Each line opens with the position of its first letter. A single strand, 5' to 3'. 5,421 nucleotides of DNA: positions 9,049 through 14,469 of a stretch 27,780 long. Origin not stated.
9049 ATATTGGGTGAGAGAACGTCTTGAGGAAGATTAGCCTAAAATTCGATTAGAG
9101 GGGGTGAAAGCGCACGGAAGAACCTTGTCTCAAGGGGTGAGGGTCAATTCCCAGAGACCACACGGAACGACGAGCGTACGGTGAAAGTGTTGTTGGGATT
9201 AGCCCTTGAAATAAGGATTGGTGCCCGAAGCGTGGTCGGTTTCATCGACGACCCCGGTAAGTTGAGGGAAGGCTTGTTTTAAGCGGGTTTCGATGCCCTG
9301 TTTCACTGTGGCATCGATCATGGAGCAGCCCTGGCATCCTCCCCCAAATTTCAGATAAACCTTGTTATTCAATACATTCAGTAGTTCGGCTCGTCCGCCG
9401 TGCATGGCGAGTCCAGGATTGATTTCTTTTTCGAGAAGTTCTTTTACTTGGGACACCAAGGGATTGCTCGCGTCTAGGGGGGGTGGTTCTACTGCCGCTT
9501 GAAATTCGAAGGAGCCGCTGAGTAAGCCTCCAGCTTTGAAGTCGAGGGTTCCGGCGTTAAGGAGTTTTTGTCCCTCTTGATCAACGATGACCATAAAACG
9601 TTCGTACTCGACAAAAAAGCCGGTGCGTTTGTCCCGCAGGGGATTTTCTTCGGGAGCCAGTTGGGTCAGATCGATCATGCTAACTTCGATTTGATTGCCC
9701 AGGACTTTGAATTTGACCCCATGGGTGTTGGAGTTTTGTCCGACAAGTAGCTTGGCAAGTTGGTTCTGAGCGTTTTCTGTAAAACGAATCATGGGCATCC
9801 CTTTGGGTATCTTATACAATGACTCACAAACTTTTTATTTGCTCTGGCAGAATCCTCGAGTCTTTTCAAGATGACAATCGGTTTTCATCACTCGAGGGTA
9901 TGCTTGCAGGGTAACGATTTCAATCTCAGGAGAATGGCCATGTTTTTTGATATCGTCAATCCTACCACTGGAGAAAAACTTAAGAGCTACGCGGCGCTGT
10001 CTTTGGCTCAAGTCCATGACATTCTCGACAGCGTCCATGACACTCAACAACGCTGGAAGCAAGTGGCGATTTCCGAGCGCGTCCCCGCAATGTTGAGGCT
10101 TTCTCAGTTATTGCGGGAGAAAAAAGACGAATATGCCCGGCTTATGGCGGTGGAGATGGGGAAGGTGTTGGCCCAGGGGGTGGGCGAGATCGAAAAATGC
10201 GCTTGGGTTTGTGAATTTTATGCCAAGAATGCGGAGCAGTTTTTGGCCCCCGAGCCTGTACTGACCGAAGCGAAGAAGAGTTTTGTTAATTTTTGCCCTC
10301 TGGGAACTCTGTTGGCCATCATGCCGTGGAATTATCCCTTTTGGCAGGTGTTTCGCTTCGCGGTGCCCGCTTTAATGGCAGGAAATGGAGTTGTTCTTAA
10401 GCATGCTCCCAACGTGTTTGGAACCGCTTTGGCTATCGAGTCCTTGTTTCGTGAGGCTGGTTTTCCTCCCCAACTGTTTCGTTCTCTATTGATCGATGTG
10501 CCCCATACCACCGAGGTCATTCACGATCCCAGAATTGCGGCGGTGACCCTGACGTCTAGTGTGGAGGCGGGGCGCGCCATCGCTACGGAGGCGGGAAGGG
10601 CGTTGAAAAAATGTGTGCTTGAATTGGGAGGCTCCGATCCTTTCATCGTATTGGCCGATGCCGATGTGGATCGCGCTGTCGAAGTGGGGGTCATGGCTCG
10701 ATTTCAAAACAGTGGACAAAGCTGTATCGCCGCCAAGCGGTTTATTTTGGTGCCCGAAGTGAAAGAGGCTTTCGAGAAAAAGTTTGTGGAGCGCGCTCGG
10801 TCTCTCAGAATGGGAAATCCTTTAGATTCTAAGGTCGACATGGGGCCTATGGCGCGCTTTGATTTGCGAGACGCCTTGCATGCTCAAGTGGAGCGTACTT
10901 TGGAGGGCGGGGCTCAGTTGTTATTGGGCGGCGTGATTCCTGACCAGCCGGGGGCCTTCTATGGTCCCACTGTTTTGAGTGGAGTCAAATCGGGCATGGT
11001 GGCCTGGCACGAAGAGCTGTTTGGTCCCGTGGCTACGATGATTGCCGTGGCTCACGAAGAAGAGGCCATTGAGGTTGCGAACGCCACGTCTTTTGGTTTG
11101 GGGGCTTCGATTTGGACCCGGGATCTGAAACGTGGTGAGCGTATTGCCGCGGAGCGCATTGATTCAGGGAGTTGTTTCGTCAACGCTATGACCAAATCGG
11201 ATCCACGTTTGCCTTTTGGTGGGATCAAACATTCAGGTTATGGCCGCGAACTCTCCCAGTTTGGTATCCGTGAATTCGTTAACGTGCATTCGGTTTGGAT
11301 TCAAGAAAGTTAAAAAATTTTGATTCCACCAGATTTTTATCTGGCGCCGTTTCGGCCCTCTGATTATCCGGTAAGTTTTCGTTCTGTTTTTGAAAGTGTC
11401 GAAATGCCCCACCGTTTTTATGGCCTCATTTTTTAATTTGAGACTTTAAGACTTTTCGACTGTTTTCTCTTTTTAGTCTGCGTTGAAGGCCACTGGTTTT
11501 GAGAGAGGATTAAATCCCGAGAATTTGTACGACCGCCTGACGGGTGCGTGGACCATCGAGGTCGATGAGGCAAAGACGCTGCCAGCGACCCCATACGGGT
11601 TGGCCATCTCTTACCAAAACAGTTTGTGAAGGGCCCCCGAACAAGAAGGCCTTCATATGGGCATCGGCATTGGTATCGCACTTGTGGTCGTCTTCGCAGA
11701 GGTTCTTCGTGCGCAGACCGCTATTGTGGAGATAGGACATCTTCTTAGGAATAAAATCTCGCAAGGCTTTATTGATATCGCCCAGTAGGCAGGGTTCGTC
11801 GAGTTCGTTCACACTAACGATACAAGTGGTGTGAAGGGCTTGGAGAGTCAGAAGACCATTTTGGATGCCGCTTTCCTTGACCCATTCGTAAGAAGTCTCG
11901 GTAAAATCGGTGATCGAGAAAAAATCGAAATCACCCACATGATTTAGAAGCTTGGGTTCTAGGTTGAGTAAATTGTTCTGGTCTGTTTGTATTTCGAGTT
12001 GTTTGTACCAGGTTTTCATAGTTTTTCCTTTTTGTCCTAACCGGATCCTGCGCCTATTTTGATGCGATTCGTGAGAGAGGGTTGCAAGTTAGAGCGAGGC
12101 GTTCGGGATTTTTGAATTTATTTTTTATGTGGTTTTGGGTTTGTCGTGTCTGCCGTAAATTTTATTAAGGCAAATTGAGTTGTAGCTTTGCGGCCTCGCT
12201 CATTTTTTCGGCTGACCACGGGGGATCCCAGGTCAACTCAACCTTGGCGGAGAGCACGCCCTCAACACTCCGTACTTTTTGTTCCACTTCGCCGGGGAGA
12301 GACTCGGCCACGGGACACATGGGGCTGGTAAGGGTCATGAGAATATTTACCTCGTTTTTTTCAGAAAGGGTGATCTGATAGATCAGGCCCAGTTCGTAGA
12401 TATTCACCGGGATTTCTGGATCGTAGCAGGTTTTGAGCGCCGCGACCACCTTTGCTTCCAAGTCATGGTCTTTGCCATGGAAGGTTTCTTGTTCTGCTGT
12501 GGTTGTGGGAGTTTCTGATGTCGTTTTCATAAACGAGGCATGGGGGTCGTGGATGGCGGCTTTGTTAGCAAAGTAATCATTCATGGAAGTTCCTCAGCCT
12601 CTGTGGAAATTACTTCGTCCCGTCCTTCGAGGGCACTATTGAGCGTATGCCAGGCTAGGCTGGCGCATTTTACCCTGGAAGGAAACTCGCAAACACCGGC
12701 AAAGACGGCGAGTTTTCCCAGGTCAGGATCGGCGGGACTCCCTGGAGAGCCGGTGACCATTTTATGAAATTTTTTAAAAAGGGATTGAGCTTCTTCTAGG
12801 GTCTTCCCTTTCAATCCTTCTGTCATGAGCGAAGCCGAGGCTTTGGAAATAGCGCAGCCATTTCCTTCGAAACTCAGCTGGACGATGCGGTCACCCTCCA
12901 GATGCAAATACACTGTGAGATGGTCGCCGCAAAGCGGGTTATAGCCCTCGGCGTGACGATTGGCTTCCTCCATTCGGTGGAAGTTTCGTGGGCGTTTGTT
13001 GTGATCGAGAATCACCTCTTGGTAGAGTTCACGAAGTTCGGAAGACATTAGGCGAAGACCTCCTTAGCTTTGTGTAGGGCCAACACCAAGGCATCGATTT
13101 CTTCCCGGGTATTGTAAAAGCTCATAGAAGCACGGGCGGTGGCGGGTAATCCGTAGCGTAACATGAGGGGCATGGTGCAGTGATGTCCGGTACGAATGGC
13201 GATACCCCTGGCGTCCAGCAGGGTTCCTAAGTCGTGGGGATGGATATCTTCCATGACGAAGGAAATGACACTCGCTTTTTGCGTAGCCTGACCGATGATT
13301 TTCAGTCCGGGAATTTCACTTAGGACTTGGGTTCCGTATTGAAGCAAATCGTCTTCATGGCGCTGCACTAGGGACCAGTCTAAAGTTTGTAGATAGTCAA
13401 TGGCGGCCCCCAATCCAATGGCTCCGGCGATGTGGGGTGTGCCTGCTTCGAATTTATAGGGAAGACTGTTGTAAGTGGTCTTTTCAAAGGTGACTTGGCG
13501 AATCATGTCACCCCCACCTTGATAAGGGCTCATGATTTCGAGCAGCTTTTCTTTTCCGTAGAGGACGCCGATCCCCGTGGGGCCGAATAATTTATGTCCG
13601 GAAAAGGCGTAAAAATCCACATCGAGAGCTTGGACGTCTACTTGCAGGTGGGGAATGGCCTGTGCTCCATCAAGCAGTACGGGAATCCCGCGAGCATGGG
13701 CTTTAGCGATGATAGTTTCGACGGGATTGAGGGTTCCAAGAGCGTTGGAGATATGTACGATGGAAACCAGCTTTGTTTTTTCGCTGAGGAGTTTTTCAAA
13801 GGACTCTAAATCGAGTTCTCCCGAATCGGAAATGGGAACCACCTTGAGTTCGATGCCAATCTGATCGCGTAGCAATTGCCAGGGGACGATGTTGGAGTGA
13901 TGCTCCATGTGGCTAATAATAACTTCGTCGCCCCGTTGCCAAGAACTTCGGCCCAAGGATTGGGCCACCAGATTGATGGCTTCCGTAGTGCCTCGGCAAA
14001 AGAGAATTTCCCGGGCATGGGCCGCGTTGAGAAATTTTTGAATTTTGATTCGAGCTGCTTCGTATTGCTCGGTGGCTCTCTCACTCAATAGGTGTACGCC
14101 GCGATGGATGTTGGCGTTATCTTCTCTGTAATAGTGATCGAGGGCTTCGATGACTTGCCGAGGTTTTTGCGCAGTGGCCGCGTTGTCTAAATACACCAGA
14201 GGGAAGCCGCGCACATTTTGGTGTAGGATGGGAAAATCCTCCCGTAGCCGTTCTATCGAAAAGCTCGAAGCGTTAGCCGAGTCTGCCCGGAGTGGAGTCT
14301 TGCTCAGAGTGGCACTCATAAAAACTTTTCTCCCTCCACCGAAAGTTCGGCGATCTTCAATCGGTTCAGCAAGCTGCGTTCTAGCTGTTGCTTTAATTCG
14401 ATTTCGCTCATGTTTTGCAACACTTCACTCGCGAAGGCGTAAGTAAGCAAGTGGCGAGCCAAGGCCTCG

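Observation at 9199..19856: Encapsulin iron store sits directly upstream of, and co-oriented with, an Rrf2-regulated sufBCDSUT operon within a broader iron/Fe-S neighbourhood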

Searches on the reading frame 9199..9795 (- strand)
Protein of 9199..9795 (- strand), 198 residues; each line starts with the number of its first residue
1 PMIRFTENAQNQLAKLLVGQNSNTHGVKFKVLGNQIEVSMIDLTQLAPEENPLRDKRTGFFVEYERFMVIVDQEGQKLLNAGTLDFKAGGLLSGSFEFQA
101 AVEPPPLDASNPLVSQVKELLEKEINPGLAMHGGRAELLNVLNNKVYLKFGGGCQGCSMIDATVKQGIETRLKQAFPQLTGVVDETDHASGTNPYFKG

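Call 18: search_protein_families(library=pfam, proteins=[L005:2-2095:-, window:9199-9795:-])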
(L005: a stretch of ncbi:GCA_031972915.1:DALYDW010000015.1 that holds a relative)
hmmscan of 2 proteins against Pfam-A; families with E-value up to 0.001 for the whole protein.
L005:2-2095:- (698 aa): 0 families

window:9199-9795:- (198 aa): 1 family
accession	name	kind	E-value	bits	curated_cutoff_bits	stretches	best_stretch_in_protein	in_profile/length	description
PF01106.22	NifU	-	2.4e-21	76.1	27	1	117-183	1-67/67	NifU-like domain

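Call 42: search_protein_families(library=ncbifam, proteins=[window:9199-9795:-], max_evalue=0.001)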
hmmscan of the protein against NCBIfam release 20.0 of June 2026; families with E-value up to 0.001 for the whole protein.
window:9199-9795:- (198 aa): 4 families
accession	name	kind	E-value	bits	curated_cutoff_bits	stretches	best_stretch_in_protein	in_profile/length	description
TIGR03341.1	YhgI_GntY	equivalog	1.1e-37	129.7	269.35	1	3-196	1-190/190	Fe-S biogenesis protein NfuA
NF008392.0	PRK11190.1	equivalog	4e-29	101.9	268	1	2-195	1-191/192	Fe-S biogenesis protein NfuA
TIGR02000.1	NifU_proper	equivalog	3.4e-08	33.3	273.3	1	112-177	219-282/290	Fe-S cluster assembly protein NifU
TIGR00049.1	TIGR00049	subfamily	0.00068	19.8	58.8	0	3-99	1-90/106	iron-sulfur cluster assembly accessory protein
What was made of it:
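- Checked: 'nfuA' is NfuA-like but below the equivalog cut-off (130 bits against 269; call 42).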

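Call 55: search_protein_families(library=ncbifam, proteins=[L005:2-2095:-], max_evalue=0.00001)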
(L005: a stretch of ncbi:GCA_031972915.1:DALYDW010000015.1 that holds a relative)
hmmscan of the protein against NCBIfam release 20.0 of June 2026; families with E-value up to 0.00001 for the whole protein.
L005:2-2095:- (698 aa): 0 families

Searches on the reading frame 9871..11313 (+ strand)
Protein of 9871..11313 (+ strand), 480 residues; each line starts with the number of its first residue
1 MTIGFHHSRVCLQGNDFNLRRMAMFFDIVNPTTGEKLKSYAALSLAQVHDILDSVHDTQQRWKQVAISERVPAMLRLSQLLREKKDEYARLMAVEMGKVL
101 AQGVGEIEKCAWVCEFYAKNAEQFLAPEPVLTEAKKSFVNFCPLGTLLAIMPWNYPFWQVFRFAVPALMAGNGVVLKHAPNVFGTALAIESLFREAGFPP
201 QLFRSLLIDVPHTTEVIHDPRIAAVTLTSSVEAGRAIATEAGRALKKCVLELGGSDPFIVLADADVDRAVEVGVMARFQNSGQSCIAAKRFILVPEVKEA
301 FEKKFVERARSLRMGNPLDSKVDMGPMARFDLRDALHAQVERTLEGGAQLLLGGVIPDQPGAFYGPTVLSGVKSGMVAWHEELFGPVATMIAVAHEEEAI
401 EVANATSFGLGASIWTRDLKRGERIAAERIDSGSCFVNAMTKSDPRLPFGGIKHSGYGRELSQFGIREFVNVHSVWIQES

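Call 18: search_protein_families(library=pfam, proteins=[window:9871-11313:+])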
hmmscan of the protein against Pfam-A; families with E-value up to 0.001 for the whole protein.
window:9871-11313:+ (480 aa): 1 family
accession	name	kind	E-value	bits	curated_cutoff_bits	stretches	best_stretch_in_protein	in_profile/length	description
PF00171.27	Aldedh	-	3.3e-128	428.5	23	1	26-475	9-461/461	Aldehyde dehydrogenase family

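Call 55: search_protein_families(library=ncbifam, proteins=[window:9871-11313:+], max_evalue=0.00001)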
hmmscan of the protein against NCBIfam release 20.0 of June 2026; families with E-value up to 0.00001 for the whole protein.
window:9871-11313:+ (480 aa): 40 families (the best 25 are shown)
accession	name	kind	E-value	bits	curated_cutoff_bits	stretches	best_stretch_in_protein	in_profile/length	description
NF006915.0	PRK09406.1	equivalog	2.8e-160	534.1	730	1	27-477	4-456/457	NADP-dependent succinic semialdehyde dehydrogenase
NF010575.0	PRK13968.1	equivalog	6.3e-152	506.9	855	1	29-477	12-459/462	succinate-semialdehyde dehydrogenase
NF042989.1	AldDh_AldH_Clos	equivalog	4.8e-140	467.3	800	1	28-476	5-456/458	aldehyde dehydrogenase AldH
NF006916.0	PRK09407.1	equivalog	4.8e-101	338.9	521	1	26-476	36-491/526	succinic semialdehyde dehydrogenase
TIGR01804.1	BADH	equivalog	4.2e-99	332.1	668.6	1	25-472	14-466/467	betaine-aldehyde dehydrogenase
TIGR01780.1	SSADH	subfamily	2.3e-97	326.7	646.35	1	28-472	1-447/448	succinate-semialdehyde dehydrogenase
NF009725.0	PRK13252.1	equivalog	3.5e-96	322.6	593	1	22-478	20-480/488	betaine-aldehyde dehydrogenase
NF010000.0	PRK13473.1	subfamily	4.4e-91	305.9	615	1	26-478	19-473/475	aminobutyraldehyde dehydrogenase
NF040648.1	lactal_redase_Meth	equivalog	1.1e-85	288.4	650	1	26-476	13-461/463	lactaldehyde dehydrogenase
TIGR02299.1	HpaE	equivalog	5.8e-85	285.7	638.35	1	24-477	16-476/488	5-carboxymethyl-2-hydroxymuconate semialdehyde dehydrogenase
NF008415.0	PRK11241.1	equivalog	3.9e-81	273.2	828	1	26-475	28-478/482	NADP-dependent succinate-semialdehyde dehydrogenase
NF047626.1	SulfactDhSafD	equivalog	1.4e-79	268.3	700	1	26-470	3-447/454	sulfoacetaldehyde dehydrogenase SafD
NF042993.1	AlphKGSA_gudD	equivalog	1.4e-77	261.5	770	1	28-477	23-480/481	alpha-ketoglutaric semialdehyde dehydrogenase GucD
NF045735.1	PaDhStyDPseudo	equivalog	2.2e-76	257.5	850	1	23-477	17-481/483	phenylacetaldehyde dehydrogenase StyD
NF007497.0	PRK10090.1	equivalog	4.9e-76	256.4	500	1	16-479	14-479/480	aldehyde dehydrogenase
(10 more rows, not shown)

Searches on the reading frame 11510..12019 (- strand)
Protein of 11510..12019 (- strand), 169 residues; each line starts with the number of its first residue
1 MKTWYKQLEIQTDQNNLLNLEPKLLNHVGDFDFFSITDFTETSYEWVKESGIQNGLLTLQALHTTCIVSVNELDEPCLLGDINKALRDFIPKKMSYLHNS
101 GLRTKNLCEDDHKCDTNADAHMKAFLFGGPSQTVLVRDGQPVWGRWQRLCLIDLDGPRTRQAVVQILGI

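Call 4: search_protein_families(library=pfam, proteins=[window:11510-12019:-])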
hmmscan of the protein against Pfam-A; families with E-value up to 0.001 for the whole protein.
window:11510-12019:- (169 aa): 1 family
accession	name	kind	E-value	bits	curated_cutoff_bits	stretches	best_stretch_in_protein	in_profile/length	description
PF01894.22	UPF0047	-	4e-28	98.3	27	1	39-166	2-117/117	Uncharacterised protein family UPF0047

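Call 5: search_protein_families(library=ncbifam, proteins=[window:11510-12019:-])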
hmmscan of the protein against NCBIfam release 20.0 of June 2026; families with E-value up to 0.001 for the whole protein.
window:11510-12019:- (169 aa): 1 family
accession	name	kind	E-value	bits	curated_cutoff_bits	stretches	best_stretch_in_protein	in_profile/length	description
TIGR00149.1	TIGR00149_YjbQ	hypoth_equivalog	4e-23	81.6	67.75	1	36-168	13-131/132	secondary thiamine-phosphate synthase enzyme YjbQ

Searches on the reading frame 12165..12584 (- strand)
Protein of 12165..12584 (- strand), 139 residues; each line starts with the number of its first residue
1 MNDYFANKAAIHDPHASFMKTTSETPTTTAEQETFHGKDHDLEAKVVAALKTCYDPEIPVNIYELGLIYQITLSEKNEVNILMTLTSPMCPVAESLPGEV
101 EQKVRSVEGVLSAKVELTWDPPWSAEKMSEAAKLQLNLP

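Call 4: search_protein_families(library=pfam, proteins=[window:12165-12584:-])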
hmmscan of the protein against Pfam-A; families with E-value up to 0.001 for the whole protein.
window:12165-12584:- (139 aa): 1 family
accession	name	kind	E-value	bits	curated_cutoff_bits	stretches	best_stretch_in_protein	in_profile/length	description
PF01883.24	FeS_assembly_P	-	1.3e-19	70.7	23.5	1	43-115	1-71/73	Iron-sulfur cluster assembly protein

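Call 5: search_protein_families(library=ncbifam, proteins=[window:12165-12584:-])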
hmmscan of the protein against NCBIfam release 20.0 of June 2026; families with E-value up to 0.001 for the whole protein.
window:12165-12584:- (139 aa): 4 families
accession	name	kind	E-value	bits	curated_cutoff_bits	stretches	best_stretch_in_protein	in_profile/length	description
TIGR02945.1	SUF_assoc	equivalog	5.6e-44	148.6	143.4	1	42-138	2-98/99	SUF system Fe-S cluster assembly protein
TIGR03406.1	FeS_long_SufT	hypoth_equivalog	1.4e-34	119.3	202.6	1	34-137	66-173/174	putative Fe-S cluster assembly protein SufT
NF041868.1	paad_haloarch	equivalog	3.2e-23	82.2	180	1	36-136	20-120/127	1,2-phenylacetyl-CoA epoxidase subunit PaaD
TIGR02159.1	PA_CoA_Oxy4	equivalog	3.9e-10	40.2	108.15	1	55-136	3-83/146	1,2-phenylacetyl-CoA epoxidase subunit PaaD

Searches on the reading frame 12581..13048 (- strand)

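Call 4: search_protein_families(library=pfam, proteins=[window:12581-13048:-])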
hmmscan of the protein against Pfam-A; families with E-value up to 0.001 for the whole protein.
window:12581-13048:- (155 aa): 1 family
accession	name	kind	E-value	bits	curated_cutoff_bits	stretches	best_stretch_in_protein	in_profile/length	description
PF01592.21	NifU_N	-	4.7e-23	82.2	22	1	9-128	2-126/127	NifU-like N terminal domain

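Call 5: search_protein_families(library=ncbifam, proteins=[window:12581-13048:-])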
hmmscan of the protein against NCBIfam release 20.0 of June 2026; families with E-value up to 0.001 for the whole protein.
window:12581-13048:- (155 aa): 4 families
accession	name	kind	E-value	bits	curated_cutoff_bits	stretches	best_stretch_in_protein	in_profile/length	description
TIGR01994.1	SUF_scaf_2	equivalog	1.2e-46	158.1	92.5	1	5-140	1-136/137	Fe-S cluster assembly sulfur transfer protein SufU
TIGR03419.1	NifU_clost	equivalog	3.6e-19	69.4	187.9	1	9-93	1-85/121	Fe-S cluster assembly scaffold protein NifU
TIGR01999.1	iscU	equivalog_domain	2.3e-10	40.6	192.4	1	9-90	1-86/124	Fe-S cluster assembly scaffold IscU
TIGR02000.1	NifU_proper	equivalog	3.2e-09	36.6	273.3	1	9-90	4-87/290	Fe-S cluster assembly protein NifU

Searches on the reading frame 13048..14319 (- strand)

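Call 4: search_protein_families(library=pfam, proteins=[window:13048-14319:-])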
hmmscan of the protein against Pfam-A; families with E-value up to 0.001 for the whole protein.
window:13048-14319:- (423 aa): 4 families
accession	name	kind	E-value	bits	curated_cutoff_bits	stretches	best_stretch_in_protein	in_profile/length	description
PF00266.25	Aminotran_5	-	1e-151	505.6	21.5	1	42-411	1-371/371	Aminotransferase class-V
PF01041.23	DegT_DnrJ_EryC1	-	1.3e-06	28.3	19.8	1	93-268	33-200/360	DegT/DnrJ/EryC1/StrS aminotransferase family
PF01053.26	Cys_Met_Meta_PP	-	1.9e-06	27.1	27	1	128-243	89-198/381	Cys/Met metabolism PLP-dependent enzyme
PF01212.27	Beta_elim_lyase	-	1.4e-05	25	27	1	124-261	65-217/288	Beta-eliminating lyase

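Call 5: search_protein_families(library=ncbifam, proteins=[window:13048-14319:-])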
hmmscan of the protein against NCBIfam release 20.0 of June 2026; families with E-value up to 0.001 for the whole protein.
window:13048-14319:- (423 aa): 35 families (the best 25 are shown)
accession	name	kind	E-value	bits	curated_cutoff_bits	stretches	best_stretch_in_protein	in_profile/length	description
NF041166.1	f2_encap_cargo1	exception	1e-194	649.2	800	1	12-417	217-622/623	family 2A encapsulin nanocompartment cargo protein cysteine desulfurase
TIGR01979.1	sufS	subfamily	7.9e-181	601.3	475.1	1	24-422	2-402/403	SufS family cysteine desulfurase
NF006791.0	PRK09295.1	equivalog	2.7e-159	530.6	661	1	19-420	2-403/406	cysteine desulfurase SufS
NF008126.0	PRK10874.1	equivalog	7.4e-131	436.9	607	1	19-422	3-399/401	cysteine desulfurase CsdA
TIGR03392.1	FeS_syn_CsdA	equivalog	5.4e-129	430.8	493.6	1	20-422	1-396/398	cysteine desulfurase CsdA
TIGR01977.1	am_tr_V_EF2568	hypoth_equivalog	1.4e-75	254.7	377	1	42-416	1-374/376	cysteine desulfurase family protein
TIGR01976.1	am_tr_V_VC1184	hypoth_equivalog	3.5e-75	253.8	352.35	1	20-415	1-401/401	cysteine desulfurase-like protein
NF040779.1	Sec_lyase_SclA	exception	5.2e-57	193.5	525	1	42-417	1-375/378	selenocysteine lyase SclA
TIGR03402.1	FeS_nifS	equivalog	4.7e-52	177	530.75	1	42-415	1-366/379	cysteine desulfurase NifS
TIGR03235.1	DNA_S_dndA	equivalog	2.4e-41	142.2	480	1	43-382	1-325/353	cysteine desulfurase DndA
NF010611.0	PRK14012.1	equivalog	1.3e-38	133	548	1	42-271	7-237/406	IscS subfamily cysteine desulfurase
TIGR02006.1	IscS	equivalog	8.4e-37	127.1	643.2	1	42-270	5-232/402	IscS subfamily cysteine desulfurase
TIGR03403.1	nifS_epsilon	equivalog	9.3e-35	120.2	587.7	1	42-419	1-373/382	NifS family cysteine desulfurase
NF002806.0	PRK02948.1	subfamily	1.1e-28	100.3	304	1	41-256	1-213/381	IscS subfamily cysteine desulfurase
TIGR04343.1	egtE_PLP_lyase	equivalog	4e-28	98.3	400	1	42-387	15-343/370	ergothioneine biosynthesis PLP-dependent enzyme EgtE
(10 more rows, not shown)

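Call 18: search_protein_families(library=pfam, proteins=[L005:2-2095:-])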
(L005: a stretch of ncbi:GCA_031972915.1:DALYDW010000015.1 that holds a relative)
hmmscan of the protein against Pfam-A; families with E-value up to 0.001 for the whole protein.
L005:2-2095:- (698 aa): 0 families

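Call 55: search_protein_families(library=ncbifam, proteins=[L005:2-2095:-], max_evalue=0.00001)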
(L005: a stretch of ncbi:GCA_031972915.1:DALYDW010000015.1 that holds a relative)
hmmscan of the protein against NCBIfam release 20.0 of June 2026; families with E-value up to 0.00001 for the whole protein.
L005:2-2095:- (698 aa): 0 families
